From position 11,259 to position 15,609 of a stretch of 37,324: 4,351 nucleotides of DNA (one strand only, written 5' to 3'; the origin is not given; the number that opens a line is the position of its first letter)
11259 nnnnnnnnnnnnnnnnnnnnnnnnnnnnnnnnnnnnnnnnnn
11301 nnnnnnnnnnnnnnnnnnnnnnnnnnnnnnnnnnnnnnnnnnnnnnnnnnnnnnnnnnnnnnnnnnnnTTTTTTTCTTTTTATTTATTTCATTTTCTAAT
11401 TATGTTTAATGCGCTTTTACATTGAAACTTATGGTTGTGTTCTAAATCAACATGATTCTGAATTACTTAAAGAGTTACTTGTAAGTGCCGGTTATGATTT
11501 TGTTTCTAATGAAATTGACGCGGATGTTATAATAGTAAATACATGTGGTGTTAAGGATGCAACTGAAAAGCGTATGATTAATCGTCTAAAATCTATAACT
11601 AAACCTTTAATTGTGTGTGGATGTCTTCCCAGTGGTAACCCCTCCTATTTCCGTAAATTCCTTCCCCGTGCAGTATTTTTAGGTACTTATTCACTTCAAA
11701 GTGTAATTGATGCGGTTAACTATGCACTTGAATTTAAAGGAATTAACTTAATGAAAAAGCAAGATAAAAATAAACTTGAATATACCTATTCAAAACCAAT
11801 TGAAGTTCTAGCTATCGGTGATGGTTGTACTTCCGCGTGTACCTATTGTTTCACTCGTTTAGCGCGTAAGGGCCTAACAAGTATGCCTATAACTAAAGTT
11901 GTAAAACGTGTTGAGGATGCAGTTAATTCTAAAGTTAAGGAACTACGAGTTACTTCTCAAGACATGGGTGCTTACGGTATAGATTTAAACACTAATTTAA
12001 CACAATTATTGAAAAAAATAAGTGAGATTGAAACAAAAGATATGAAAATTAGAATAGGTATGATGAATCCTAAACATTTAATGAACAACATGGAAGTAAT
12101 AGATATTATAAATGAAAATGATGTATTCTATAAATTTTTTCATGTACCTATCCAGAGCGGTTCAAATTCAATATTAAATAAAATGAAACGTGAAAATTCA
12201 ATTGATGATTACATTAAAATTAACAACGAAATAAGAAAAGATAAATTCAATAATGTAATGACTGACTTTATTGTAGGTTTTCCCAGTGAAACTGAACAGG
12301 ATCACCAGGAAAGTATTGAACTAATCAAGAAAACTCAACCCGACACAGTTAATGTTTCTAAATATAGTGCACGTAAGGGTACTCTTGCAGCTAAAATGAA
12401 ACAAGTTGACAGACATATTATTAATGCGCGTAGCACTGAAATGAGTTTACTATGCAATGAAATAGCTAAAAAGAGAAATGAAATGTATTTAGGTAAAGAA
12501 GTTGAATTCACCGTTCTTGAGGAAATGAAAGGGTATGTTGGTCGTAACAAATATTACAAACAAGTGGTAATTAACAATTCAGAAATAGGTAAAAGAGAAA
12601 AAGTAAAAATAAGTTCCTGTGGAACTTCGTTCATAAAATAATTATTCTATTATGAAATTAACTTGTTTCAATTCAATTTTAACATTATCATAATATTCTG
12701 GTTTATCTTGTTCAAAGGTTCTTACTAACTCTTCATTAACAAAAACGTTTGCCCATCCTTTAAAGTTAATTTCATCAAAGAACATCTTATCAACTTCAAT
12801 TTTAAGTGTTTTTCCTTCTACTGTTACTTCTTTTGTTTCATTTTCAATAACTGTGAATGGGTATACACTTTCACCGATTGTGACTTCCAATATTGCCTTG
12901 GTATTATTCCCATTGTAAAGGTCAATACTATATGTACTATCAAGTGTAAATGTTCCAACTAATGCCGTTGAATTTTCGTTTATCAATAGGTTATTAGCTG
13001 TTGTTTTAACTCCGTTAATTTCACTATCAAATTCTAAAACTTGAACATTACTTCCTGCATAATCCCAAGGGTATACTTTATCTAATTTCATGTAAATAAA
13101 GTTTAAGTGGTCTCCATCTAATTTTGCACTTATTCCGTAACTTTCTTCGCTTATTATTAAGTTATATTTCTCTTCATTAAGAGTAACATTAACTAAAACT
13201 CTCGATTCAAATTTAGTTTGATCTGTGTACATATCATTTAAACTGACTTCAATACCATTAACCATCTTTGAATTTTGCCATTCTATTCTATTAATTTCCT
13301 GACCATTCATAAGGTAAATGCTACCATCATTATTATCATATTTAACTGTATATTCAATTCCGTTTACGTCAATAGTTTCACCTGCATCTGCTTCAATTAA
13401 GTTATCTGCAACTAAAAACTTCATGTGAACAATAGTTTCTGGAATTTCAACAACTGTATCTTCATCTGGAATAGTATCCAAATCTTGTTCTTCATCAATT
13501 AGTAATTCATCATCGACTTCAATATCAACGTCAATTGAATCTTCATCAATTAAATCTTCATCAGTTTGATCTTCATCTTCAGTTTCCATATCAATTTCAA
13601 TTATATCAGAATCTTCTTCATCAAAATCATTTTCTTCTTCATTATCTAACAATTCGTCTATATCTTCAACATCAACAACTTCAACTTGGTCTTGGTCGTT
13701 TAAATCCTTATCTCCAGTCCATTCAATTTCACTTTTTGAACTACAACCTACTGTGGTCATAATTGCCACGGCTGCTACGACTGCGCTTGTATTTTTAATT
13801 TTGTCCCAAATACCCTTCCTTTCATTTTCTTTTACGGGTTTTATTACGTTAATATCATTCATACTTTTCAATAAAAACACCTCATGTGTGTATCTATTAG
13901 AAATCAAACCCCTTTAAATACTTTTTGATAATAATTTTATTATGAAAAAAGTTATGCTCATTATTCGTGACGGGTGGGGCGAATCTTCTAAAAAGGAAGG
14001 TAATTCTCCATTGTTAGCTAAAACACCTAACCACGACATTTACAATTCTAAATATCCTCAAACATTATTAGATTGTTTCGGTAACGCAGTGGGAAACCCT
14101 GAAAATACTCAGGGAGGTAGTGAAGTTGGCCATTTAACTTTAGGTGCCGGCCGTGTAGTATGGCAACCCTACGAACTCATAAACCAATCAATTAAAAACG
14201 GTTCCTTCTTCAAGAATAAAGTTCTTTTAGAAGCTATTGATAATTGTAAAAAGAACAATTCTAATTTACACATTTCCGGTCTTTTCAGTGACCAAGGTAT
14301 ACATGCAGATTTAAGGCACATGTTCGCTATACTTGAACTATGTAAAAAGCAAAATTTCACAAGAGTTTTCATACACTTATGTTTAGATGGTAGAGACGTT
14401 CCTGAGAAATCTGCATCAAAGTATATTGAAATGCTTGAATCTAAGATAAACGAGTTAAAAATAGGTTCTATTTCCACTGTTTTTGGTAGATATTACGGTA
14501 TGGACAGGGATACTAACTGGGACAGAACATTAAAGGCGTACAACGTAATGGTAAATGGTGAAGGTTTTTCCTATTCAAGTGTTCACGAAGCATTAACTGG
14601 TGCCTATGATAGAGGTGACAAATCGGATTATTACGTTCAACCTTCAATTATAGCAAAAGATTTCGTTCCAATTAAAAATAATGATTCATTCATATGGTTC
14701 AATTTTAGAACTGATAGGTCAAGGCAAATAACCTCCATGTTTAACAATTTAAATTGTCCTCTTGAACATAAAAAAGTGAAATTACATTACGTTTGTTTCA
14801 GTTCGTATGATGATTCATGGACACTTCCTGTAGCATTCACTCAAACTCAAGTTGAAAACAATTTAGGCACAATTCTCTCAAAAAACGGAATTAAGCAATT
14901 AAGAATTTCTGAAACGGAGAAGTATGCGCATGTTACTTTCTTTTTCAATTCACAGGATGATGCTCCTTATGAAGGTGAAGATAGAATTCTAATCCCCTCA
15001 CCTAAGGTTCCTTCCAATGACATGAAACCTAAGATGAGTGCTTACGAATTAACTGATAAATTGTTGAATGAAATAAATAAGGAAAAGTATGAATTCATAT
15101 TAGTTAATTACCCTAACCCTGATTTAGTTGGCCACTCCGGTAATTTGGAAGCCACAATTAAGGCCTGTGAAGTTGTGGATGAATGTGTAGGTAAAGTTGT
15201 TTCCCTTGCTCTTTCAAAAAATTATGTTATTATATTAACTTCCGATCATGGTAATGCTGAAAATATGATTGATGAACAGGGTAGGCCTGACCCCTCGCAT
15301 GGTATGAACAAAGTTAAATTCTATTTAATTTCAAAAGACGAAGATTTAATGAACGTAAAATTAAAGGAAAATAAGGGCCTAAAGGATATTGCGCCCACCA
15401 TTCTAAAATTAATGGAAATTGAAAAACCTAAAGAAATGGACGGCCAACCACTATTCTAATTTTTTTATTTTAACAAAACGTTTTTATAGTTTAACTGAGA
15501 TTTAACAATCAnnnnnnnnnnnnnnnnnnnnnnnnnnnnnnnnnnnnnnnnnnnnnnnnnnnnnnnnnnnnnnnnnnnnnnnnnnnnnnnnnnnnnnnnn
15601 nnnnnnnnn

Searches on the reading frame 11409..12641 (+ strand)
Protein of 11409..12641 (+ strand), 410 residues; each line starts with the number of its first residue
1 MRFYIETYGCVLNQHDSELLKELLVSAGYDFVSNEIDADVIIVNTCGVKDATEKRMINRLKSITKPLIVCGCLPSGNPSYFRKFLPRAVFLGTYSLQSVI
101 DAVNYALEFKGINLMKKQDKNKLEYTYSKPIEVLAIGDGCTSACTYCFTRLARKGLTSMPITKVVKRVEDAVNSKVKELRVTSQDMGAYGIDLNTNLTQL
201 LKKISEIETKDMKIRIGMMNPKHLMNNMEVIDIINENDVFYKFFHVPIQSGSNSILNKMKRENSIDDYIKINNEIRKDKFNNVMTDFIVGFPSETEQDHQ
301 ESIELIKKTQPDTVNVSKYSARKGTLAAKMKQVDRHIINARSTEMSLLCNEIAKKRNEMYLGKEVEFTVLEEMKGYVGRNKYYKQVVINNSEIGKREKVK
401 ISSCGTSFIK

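Call 21: search_protein_families(library=pfam, proteins=[window:11409-12641:+], max_evalue=0.001)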
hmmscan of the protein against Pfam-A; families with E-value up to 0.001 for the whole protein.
window:11409-12641:+ (410 aa): 2 families
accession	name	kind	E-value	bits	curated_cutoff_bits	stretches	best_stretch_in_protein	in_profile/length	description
PF00919.26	UPF0004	-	2.1e-20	73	27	1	2-86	1-91/98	Uncharacterized protein family UPF0004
PF04055.27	Radical_SAM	-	2.7e-20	73.6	29.5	1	136-306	3-166/166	Radical SAM superfamily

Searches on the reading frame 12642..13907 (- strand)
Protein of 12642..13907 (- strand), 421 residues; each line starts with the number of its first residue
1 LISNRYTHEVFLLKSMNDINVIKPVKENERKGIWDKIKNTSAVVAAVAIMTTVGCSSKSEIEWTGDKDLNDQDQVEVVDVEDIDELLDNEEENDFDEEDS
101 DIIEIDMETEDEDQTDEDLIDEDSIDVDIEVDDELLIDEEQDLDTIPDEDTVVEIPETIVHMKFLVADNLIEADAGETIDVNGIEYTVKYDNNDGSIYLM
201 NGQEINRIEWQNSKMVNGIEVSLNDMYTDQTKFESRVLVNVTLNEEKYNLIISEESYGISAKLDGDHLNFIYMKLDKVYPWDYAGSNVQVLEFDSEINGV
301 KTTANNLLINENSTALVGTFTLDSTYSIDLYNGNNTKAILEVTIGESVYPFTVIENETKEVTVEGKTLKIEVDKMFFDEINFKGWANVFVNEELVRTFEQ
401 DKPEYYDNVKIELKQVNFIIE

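Call 21: search_protein_families(library=pfam, proteins=[window:12642-13907:-], max_evalue=0.001)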
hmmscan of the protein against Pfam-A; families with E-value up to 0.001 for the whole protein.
window:12642-13907:- (421 aa): 1 family
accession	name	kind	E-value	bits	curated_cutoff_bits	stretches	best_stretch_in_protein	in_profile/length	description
PF11259.13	DUF3060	-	0.00018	21.6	23.1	0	168-195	23-50/58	Protein of unknown function (DUF3060)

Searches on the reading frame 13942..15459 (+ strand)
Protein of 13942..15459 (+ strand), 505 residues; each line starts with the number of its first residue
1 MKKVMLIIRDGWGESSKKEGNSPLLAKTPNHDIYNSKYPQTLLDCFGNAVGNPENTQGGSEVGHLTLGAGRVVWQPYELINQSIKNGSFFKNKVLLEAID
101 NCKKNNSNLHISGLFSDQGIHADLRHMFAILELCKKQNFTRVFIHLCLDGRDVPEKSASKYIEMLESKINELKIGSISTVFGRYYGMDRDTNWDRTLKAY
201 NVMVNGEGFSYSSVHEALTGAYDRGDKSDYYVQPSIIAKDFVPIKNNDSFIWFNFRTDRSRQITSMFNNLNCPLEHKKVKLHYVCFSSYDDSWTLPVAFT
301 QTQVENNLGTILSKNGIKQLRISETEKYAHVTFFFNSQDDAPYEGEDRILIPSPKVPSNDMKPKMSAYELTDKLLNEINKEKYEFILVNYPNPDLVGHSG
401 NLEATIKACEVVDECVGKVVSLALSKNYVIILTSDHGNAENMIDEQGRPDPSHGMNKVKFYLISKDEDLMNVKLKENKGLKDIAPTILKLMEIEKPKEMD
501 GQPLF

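Call 21: search_protein_families(library=pfam, proteins=[window:13942-15459:+], max_evalue=0.001)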
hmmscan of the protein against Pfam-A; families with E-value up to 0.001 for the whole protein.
window:13942-15459:+ (505 aa): 4 families
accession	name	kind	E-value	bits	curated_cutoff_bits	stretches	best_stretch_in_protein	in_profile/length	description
PF06415.18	iPGM_N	-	6e-70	235.5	27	1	80-291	1-217/217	BPG-independent PGAM N-terminus (iPGM_N)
PF01676.23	Metalloenzyme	-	9.7e-70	235.4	24.3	1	2-495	1-252/252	Metalloenzyme superfamily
PF01663.27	Phosphodiest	-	3e-07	30.8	23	1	370-476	144-257/342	Type I phosphodiesterase / nucleotide pyrophosphatase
PF00884.28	Sulfatase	-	2.6e-05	24.1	25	1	400-492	201-300/301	Sulfatase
